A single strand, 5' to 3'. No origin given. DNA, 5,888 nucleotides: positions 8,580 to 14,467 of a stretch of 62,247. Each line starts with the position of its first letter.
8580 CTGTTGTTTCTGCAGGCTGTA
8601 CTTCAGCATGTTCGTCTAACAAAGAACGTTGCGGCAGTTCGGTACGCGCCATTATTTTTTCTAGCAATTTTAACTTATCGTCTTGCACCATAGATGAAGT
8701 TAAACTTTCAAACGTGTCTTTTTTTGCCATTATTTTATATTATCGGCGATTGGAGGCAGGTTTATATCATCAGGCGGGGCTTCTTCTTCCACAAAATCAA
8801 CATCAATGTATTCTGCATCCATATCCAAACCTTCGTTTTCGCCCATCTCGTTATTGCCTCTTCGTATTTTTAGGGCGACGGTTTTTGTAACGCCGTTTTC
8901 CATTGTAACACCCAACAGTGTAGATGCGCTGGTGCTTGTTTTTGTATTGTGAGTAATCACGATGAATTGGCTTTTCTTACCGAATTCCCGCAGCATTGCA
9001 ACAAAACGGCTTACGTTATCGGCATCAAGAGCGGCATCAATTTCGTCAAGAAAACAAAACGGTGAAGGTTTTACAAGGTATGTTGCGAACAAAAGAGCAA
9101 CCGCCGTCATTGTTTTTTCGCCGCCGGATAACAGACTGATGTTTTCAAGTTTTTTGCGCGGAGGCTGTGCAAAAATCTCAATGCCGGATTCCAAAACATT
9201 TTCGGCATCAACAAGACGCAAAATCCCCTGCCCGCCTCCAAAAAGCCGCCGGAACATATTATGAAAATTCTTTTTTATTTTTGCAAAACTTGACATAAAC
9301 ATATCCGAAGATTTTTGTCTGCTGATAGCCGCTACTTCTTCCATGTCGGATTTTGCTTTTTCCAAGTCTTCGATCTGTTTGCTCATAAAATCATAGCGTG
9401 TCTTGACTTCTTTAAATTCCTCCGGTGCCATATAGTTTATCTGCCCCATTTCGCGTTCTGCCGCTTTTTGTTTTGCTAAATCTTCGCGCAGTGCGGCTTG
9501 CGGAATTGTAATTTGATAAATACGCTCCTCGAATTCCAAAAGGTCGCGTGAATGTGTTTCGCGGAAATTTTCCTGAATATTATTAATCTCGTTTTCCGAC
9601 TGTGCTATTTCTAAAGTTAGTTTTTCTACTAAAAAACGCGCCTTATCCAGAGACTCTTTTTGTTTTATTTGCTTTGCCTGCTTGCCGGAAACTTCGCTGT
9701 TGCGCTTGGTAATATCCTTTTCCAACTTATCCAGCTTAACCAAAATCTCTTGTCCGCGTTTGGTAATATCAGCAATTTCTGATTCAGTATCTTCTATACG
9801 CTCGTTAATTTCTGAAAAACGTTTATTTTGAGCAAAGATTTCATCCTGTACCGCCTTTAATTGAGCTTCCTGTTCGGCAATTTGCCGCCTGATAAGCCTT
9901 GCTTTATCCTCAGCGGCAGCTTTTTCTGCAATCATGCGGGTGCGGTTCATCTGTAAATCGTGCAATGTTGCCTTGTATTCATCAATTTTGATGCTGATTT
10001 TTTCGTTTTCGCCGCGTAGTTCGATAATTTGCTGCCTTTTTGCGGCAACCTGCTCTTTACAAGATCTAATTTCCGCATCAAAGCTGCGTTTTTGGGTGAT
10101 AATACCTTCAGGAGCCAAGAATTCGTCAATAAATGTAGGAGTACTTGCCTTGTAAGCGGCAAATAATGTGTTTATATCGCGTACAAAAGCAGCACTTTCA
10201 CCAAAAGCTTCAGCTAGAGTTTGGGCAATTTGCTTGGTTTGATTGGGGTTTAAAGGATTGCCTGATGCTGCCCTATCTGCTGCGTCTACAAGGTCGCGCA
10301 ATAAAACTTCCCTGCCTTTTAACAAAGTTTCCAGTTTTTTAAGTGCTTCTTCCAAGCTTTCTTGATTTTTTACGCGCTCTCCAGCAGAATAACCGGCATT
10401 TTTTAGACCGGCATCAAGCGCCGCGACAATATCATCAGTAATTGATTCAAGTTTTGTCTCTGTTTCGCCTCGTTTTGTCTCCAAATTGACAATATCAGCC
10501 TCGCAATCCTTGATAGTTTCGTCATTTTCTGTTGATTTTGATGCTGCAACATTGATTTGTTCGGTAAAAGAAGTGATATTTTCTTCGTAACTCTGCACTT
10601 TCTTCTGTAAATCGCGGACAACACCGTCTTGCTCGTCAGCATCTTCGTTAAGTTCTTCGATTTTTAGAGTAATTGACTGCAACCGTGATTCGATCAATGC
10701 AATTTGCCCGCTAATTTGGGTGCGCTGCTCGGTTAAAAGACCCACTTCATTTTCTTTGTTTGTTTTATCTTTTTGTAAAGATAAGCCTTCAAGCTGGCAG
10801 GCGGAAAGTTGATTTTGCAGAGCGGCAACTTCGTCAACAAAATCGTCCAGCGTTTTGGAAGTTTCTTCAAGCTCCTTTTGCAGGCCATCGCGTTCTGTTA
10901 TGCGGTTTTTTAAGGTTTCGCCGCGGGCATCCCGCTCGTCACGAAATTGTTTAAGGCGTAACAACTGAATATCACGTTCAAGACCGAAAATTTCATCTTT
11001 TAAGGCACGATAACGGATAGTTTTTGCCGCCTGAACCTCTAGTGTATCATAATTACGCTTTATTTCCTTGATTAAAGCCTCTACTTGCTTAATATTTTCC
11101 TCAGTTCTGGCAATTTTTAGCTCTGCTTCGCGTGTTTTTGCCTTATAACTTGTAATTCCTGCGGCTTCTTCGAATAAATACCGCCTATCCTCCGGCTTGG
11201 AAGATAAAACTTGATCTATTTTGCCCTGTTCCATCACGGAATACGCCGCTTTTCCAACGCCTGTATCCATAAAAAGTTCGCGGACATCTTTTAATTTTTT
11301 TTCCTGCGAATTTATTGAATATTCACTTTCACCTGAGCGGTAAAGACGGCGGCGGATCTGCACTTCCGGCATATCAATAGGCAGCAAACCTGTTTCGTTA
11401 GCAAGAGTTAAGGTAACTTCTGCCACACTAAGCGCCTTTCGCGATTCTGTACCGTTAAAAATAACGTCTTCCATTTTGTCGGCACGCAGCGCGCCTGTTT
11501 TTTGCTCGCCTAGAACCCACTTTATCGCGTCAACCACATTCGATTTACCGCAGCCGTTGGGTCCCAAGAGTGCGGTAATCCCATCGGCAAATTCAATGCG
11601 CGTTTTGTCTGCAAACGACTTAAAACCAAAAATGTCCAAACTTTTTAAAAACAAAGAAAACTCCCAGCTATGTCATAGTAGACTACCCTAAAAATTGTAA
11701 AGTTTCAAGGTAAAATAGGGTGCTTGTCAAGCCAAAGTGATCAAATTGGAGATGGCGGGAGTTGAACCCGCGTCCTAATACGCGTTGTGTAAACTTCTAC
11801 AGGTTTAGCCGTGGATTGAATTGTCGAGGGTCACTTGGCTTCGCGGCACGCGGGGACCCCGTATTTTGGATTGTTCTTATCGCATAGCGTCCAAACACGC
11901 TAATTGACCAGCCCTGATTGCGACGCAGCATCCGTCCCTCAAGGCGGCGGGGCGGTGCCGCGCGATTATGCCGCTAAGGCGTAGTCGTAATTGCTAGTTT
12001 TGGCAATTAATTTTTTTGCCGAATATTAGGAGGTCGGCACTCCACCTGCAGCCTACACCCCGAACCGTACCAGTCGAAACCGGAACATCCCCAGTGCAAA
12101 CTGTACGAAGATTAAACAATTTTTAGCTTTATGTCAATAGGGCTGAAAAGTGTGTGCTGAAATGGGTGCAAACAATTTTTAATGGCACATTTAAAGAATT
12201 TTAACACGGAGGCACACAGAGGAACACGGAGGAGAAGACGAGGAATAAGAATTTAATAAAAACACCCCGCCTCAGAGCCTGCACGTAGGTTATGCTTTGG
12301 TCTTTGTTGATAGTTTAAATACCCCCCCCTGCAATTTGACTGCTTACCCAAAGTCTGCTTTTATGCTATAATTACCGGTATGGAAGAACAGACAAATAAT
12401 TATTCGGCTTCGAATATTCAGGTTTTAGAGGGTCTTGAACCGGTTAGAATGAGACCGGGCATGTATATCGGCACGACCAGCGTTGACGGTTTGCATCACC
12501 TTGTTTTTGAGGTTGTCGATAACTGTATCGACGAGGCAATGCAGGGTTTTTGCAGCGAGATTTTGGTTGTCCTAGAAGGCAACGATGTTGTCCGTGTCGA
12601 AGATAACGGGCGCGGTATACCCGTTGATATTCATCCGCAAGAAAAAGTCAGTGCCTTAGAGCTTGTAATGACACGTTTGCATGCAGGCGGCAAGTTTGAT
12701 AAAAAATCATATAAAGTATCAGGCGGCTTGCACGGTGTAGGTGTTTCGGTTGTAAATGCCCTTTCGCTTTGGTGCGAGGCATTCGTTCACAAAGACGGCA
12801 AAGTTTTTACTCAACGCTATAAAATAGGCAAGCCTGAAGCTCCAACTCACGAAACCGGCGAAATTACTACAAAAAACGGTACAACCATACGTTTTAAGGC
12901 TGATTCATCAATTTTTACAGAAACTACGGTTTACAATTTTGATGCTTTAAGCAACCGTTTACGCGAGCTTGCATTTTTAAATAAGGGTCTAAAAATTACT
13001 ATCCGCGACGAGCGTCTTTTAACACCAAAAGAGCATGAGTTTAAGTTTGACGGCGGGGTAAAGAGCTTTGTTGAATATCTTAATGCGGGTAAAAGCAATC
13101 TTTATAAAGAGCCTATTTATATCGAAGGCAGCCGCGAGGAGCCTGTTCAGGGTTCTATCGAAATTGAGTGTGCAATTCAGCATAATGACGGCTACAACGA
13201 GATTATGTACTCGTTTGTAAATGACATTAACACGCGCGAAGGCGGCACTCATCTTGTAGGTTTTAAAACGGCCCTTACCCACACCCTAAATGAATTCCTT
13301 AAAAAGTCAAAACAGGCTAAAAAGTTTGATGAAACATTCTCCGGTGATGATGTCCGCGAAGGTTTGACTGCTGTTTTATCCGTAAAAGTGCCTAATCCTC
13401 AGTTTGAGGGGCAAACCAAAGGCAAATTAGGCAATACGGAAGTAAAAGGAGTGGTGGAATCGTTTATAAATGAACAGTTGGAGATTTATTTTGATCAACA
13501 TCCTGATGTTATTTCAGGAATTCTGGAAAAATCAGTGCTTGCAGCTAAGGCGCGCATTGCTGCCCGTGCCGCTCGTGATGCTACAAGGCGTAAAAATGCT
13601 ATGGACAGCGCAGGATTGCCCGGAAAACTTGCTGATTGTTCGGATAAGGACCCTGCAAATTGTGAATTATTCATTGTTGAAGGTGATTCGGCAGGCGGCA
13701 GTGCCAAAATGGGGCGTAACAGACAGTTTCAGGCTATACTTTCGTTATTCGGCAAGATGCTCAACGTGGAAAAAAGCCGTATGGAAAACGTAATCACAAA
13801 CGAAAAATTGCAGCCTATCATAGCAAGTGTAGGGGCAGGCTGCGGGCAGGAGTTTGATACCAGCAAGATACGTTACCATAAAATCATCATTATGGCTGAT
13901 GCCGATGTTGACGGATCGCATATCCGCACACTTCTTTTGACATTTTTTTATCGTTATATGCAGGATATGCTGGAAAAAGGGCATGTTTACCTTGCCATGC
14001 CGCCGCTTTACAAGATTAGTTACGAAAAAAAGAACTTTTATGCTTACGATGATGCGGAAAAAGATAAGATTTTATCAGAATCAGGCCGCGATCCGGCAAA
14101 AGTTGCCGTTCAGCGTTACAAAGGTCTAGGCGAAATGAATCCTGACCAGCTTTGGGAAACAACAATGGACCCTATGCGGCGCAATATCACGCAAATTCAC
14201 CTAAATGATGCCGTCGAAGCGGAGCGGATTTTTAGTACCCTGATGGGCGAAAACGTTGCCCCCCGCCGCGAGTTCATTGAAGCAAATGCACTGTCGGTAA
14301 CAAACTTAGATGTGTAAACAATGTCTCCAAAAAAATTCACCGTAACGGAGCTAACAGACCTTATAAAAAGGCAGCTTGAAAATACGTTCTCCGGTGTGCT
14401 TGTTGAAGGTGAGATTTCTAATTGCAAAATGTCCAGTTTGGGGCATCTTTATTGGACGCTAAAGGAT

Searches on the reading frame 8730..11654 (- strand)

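Call 64: search_protein_families(library=pfam, max_evalue=0.00001, proteins=[window:8730-11654:-])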
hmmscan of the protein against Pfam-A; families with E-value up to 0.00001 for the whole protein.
window:8730-11654:- (974 aa): 5 families
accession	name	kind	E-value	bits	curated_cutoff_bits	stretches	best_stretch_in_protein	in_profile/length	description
PF02463.25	SMC_N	-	5.5e-70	235.7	40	1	2-923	1-219/220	RecF/RecN/SMC N terminal domain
PF13304.12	AAA_21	-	7.4e-14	52.9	27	1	725-904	165-300/304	AAA domain, putative AbiEii toxin, Type IV TA system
PF13476.12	AAA_23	-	4.9e-12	47.4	27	1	5-267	1-198/201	AAA domain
PF13175.12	AAA_15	-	2.6e-10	40.9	32.1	1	1-382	1-291/374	AAA ATPase domain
PF13555.12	AAA_29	-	3e-06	27.3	27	1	3-49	1-47/61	P-loop containing region of AAA domain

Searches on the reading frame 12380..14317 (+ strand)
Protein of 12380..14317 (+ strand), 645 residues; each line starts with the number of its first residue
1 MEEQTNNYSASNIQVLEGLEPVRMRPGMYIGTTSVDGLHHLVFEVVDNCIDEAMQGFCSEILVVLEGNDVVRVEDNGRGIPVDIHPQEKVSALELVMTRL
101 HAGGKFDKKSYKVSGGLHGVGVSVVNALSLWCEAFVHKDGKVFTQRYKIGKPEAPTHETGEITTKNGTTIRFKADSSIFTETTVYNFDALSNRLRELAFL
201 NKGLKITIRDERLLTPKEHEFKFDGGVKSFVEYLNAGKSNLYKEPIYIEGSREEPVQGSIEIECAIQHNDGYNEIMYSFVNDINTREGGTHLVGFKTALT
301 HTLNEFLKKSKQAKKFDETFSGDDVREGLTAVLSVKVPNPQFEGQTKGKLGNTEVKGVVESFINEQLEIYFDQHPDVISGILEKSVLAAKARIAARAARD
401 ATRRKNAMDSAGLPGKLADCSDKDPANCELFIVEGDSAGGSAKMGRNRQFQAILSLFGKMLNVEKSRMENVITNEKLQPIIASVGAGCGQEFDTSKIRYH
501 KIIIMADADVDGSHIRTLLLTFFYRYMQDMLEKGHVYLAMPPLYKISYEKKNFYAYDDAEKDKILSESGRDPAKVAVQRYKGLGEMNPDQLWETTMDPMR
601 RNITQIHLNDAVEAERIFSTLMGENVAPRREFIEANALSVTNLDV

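Call 64: search_protein_families(library=pfam, max_evalue=0.00001, proteins=[window:12380-14317:+])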
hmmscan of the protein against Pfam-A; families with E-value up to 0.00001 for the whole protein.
window:12380-14317:+ (645 aa): 4 families
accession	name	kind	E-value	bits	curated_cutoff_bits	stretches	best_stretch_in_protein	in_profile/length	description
PF00204.31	DNA_gyraseB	-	3.6e-61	206.1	27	1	226-400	1-172/173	DNA gyrase B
PF00986.26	DNA_gyraseB_C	-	8.7e-30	103.1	29.8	1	574-634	3-63/63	DNA gyrase B subunit, carboxyl terminus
PF01751.28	Toprim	-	5e-18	65.5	23.1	1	429-539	1-94/96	Toprim domain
PF02518.31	HATPase_c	-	1.9e-15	57.7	26.4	1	36-173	4-106/111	Histidine kinase-, DNA gyrase B-, and HSP90-like ATPase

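Call 77: find_homologous_proteins(query=window:12380-14317:+, max_evalue=1e-100)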
Query window:12380-14317:+ (645 aa): 8000 proteins with E <= 1e-100 among 8000 candidates; the best 120 are listed.
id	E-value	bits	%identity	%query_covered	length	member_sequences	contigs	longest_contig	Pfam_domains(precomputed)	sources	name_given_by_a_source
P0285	0.0e+0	1462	100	100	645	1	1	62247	PF00986.27,PF02518.32,PF01751.29,PF00204.32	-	-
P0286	0.0e+0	1301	89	100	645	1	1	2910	PF00986.27,PF02518.32,PF01751.29,PF00204.32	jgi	jgi:DNA gyrase subunit B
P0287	0.0e+0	1297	88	100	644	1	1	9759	PF00986.27,PF02518.32,PF01751.29,PF00204.32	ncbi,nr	ncbi:DNA gyrase subunit B [Spirochaetia bacterium]|nr:DNA gyrase subunit B [Spirochaetia bacterium]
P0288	0.0e+0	1293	88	100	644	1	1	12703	PF00986.27,PF02518.32,PF01751.29,PF00204.32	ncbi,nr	ncbi:MAG: DNA topoisomerase (ATP-hydrolyzing) subunit B [Termitinemataceae bacterium]|nr:MAG: DNA to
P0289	0.0e+0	1260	87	100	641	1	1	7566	PF00986.27,PF02518.32,PF01751.29,PF00204.32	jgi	jgi:DNA gyrase subunit B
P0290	0.0e+0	1260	86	100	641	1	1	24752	PF00986.27,PF02518.32,PF01751.29,PF00204.32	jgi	jgi:DNA gyrase subunit B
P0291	0.0e+0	1260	86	100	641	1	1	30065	PF00986.27,PF02518.32,PF01751.29,PF00204.32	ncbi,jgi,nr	ncbi:MAG: DNA topoisomerase (ATP-hydrolyzing) subunit B [Spirochaetaceae bacterium]|jgi:DNA gyrase s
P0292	0.0e+0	1259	86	100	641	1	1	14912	PF00986.27,PF02518.32,PF01751.29,PF00204.32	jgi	jgi:DNA gyrase subunit B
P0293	0.0e+0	1259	87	99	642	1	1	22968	PF00986.27,PF02518.32,PF01751.29,PF00204.32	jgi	jgi:DNA gyrase subunit B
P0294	0.0e+0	1259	87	99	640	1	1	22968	PF00986.27,PF02518.32,PF01751.29,PF00204.32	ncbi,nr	ncbi:MAG: DNA topoisomerase (ATP-hydrolyzing) subunit B [Spirochaetaceae bacterium]|nr:DNA topoisome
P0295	0.0e+0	1257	86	100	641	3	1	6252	PF00986.27,PF02518.32,PF01751.29,PF00204.32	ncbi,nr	ncbi:MAG: DNA topoisomerase (ATP-hydrolyzing) subunit B [Spirochaetaceae bacterium]|nr:DNA topoisome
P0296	0.0e+0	1254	86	100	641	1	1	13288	PF00986.27,PF02518.32,PF01751.29,PF00204.32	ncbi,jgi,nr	ncbi:MAG: DNA topoisomerase (ATP-hydrolyzing) subunit B [Spirochaetaceae bacterium]|jgi:DNA gyrase s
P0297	0.0e+0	1254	86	100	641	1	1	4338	PF00986.27,PF02518.32,PF01751.29,PF00204.32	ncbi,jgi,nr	ncbi:MAG: DNA topoisomerase (ATP-hydrolyzing) subunit B [Spirochaetaceae bacterium]|jgi:DNA gyrase s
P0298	0.0e+0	1250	86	99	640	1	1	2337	PF00986.27,PF02518.32,PF01751.29,PF00204.32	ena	-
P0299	0.0e+0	1250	86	99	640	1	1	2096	PF00986.27,PF02518.32,PF01751.29,PF00204.32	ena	-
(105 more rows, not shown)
